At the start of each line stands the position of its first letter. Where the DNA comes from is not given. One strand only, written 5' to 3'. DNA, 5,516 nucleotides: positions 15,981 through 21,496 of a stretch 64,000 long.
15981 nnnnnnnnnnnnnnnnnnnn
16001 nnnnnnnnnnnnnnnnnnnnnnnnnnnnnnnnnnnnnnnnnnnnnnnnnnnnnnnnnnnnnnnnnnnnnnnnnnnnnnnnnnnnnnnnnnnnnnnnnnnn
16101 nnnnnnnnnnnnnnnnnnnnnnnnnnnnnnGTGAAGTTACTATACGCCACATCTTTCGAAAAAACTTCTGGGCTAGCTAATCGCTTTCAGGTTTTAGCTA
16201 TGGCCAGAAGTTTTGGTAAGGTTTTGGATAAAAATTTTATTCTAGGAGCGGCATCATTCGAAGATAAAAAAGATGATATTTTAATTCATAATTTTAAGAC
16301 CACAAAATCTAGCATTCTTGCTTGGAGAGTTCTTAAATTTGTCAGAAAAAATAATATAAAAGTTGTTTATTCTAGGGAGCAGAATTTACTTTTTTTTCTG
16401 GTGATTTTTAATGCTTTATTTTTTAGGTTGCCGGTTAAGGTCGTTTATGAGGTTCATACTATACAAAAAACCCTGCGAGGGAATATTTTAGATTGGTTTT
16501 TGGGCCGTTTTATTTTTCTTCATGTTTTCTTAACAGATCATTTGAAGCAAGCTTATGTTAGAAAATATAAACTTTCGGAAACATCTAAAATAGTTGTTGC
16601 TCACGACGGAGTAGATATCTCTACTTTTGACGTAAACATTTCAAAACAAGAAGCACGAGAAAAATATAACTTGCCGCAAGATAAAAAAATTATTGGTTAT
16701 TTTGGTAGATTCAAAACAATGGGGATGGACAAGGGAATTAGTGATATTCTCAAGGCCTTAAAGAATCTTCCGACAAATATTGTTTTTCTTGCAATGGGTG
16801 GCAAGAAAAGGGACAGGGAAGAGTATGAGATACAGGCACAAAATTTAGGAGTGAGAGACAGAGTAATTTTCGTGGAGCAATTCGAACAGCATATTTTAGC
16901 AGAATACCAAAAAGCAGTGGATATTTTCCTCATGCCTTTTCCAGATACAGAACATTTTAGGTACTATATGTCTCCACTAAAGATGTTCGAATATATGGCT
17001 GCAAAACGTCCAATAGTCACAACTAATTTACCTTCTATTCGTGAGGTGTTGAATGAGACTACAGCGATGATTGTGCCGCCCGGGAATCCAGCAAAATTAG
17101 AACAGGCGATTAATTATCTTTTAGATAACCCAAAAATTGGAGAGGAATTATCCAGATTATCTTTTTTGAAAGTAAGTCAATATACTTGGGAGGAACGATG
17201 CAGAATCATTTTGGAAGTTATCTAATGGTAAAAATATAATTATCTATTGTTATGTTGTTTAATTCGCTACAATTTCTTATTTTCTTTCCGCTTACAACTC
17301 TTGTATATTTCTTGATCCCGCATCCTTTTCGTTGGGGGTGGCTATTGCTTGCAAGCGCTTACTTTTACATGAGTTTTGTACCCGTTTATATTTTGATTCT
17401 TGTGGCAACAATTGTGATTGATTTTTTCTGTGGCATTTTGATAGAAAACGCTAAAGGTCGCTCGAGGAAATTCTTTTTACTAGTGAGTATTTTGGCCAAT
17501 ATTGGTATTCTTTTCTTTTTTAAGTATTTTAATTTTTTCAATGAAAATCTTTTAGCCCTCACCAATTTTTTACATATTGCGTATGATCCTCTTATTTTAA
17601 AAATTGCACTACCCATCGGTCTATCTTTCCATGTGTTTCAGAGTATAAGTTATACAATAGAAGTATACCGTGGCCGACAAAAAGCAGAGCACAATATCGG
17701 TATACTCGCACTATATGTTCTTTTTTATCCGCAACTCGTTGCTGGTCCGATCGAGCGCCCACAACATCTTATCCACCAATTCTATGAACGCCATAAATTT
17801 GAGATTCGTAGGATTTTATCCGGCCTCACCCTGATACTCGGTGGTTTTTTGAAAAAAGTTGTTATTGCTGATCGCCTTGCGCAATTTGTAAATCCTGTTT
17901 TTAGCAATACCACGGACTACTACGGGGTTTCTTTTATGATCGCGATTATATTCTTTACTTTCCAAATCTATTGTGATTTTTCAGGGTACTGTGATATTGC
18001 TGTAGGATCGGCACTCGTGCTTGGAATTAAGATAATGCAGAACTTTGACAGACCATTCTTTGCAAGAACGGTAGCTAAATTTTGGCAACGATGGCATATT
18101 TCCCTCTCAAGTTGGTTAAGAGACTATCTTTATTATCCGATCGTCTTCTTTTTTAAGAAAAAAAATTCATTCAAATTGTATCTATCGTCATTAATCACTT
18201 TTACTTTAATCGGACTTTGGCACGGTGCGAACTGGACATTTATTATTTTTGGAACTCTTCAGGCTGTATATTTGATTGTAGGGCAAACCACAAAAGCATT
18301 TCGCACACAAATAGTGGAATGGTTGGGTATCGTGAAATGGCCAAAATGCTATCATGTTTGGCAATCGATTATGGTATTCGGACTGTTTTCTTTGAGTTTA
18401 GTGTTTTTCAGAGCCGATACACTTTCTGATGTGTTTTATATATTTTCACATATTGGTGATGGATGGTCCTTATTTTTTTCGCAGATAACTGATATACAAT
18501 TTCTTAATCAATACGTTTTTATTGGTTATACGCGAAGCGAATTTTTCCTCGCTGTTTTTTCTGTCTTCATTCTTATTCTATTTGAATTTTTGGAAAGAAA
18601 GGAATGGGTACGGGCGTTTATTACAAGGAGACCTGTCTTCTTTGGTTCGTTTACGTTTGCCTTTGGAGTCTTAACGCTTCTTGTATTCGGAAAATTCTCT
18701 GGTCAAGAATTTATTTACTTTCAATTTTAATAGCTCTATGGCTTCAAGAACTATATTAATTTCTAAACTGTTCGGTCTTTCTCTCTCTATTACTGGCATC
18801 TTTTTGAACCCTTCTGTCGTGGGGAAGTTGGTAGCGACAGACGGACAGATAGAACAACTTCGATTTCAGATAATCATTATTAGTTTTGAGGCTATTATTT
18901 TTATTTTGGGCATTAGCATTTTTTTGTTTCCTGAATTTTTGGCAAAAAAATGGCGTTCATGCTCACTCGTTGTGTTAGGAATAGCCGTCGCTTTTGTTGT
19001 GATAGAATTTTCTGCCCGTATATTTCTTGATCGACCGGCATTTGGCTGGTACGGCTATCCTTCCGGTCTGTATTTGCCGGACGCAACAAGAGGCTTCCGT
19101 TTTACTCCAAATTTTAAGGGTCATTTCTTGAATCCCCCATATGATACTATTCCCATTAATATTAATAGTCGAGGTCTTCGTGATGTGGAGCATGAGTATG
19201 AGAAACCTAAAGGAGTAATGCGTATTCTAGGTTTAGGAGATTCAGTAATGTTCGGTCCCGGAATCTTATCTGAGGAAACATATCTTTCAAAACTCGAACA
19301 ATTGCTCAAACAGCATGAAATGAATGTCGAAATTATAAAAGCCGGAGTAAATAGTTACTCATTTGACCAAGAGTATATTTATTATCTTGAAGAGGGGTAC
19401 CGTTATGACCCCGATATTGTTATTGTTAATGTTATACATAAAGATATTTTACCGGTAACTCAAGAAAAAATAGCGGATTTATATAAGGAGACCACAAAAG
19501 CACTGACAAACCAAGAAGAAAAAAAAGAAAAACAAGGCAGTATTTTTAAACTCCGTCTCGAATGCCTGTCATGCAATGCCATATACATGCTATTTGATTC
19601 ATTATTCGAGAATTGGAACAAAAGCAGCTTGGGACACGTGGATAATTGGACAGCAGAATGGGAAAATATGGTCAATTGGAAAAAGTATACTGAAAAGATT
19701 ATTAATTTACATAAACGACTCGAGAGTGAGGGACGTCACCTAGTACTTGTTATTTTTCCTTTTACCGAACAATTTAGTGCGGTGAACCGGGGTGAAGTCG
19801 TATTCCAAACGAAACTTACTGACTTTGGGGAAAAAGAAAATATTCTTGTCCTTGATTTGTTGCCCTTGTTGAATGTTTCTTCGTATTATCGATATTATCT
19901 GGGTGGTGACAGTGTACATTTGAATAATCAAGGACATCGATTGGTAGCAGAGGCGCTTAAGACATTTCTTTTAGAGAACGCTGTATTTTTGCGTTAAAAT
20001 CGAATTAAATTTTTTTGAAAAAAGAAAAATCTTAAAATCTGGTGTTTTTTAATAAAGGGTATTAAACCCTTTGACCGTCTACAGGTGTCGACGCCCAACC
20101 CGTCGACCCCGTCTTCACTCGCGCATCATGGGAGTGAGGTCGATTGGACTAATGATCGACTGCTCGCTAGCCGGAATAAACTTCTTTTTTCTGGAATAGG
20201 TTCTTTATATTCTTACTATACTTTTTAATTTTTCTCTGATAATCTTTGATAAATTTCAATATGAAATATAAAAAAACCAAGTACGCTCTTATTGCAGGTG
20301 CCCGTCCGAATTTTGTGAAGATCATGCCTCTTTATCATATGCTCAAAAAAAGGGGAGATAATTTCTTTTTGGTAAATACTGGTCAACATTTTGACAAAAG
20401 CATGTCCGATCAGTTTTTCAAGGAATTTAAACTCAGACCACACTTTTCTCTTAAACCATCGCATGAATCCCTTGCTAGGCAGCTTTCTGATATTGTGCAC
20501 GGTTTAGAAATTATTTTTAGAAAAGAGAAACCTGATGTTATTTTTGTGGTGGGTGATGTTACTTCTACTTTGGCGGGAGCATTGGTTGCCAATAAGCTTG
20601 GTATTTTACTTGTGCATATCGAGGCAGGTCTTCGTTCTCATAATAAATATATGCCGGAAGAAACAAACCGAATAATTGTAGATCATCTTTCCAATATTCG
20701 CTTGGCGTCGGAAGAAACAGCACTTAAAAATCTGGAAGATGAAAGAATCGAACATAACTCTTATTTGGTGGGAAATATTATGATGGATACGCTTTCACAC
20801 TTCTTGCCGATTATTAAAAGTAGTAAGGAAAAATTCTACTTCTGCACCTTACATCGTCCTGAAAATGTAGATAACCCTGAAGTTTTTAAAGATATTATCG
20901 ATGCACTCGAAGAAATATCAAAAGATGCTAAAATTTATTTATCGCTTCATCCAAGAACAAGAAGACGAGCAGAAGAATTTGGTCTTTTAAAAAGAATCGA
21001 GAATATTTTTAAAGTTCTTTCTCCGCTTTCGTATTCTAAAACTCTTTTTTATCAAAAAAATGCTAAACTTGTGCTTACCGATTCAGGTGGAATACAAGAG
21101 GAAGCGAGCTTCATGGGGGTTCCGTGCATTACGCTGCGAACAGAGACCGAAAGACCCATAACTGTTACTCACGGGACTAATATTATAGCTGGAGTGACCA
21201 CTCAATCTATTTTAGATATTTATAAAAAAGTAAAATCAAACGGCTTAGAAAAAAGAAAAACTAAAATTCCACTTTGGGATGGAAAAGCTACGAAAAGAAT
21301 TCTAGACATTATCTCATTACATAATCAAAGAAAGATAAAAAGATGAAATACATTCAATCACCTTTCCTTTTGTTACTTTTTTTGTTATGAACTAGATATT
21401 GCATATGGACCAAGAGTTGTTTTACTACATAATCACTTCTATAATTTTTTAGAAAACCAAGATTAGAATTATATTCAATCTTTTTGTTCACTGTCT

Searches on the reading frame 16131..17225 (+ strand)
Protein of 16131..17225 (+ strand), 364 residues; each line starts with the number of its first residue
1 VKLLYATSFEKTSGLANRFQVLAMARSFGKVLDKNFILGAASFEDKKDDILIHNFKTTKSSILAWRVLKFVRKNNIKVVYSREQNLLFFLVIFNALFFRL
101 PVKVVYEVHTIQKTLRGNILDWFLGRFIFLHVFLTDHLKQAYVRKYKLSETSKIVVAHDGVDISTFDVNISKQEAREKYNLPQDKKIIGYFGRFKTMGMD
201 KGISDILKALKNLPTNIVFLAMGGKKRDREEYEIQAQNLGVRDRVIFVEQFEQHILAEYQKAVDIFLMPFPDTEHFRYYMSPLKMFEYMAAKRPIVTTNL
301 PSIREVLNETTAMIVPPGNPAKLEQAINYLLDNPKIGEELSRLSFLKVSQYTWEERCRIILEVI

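Call 10: search_protein_families(library=pfam, proteins=[window:16131-17225:+])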
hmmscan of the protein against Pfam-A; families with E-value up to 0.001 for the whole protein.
window:16131-17225:+ (364 aa): 4 families
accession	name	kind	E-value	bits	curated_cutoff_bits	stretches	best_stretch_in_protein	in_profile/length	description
PF00534.26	Glycos_transf_1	-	2.1e-23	83.1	26.4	1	172-339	2-164/172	Glycosyl transferases group 1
PF13692.12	Glyco_trans_1_4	-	1e-22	81.4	27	1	186-333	2-142/142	Glycosyl transferases group 1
PF13439.12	Glyco_transf_4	-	2.1e-05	25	28.5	1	62-164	59-169/170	Glycosyltransferase Family 4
PF13524.12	Glyco_trans_1_2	-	3.8e-05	24.1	25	1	235-361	27-143/144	Glycosyl transferase-like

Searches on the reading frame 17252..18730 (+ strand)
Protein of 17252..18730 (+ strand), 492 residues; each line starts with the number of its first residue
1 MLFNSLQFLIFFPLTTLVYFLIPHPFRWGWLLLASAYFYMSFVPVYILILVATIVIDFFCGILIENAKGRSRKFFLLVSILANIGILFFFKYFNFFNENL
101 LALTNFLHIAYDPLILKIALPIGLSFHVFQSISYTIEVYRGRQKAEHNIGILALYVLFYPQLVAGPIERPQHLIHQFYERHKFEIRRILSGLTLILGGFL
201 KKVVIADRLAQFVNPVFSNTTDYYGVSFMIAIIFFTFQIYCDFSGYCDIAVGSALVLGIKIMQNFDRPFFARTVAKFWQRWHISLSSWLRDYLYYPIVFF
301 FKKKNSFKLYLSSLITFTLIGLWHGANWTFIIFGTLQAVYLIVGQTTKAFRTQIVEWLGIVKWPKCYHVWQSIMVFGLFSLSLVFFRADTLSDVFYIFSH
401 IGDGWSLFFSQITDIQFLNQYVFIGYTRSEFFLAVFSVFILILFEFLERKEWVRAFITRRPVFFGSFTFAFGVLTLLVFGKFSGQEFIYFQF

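Call 10: search_protein_families(library=pfam, proteins=[window:17252-18730:+])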
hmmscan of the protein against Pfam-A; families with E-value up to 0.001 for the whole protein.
window:17252-18730:+ (492 aa): 2 families
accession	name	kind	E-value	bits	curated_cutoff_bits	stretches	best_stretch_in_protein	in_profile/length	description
PF03062.24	MBOAT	-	9.3e-24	84.8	27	1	153-381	85-327/337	MBOAT, membrane-bound O-acyltransferase family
PF13813.11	MBOAT_2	-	0.00021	21.9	25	1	264-326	4-66/85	Membrane bound O-acyl transferase family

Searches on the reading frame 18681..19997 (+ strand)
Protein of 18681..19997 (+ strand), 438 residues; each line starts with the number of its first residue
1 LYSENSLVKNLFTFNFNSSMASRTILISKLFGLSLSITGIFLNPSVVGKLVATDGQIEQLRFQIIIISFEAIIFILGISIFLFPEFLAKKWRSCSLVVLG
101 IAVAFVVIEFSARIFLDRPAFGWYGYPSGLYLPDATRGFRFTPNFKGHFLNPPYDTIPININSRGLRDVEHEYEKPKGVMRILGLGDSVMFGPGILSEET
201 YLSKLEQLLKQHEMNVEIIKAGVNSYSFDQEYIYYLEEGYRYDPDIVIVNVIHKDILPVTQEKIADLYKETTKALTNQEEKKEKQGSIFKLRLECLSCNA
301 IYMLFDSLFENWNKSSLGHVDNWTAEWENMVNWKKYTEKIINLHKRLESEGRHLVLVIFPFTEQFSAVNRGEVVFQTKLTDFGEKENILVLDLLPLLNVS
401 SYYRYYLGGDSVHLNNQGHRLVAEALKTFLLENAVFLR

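Call 10: search_protein_families(library=pfam, proteins=[window:18681-19997:+])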
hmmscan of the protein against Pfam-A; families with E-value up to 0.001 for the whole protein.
window:18681-19997:+ (438 aa): 1 family
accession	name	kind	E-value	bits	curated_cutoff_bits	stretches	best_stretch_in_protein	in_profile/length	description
PF13472.12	Lipase_GDSL_2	-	6.3e-08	33.7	32.9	1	185-421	2-178/178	GDSL-like Lipase/Acylhydrolase family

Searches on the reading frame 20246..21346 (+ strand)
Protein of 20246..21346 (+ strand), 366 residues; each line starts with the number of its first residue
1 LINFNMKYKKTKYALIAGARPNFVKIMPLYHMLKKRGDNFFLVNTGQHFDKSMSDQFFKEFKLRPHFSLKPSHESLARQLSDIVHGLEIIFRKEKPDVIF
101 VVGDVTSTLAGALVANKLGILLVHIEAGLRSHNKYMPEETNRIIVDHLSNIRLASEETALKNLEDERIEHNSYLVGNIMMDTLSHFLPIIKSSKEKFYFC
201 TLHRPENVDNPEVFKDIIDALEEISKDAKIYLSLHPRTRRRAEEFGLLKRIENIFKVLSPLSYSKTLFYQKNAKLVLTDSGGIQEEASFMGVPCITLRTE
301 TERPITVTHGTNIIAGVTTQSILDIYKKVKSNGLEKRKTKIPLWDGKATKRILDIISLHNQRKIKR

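Call 10: search_protein_families(library=pfam, proteins=[window:20246-21346:+])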
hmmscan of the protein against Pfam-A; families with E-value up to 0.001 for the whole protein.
window:20246-21346:+ (366 aa): 1 family
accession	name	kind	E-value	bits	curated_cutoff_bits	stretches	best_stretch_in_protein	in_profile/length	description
PF02350.25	Epimerase_2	-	6.4e-92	308.5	30.6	1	39-356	10-346/347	UDP-N-acetylglucosamine 2-epimerase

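Call 18: search_protein_families(library=ncbifam, proteins=[window:20246-21346:+])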
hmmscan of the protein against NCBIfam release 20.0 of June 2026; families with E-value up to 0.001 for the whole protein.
window:20246-21346:+ (366 aa): 2 families
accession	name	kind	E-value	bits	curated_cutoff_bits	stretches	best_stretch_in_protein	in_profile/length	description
TIGR00236.1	wecB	equivalog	5.1e-82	275.9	210.15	1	13-357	3-363/366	non-hydrolyzing UDP-N-acetylglucosamine 2-epimerase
TIGR03568.1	NeuC_NnaA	equivalog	1.9e-15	56.6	235.9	1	12-356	2-365/365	UDP-N-acetylglucosamine 2-epimerase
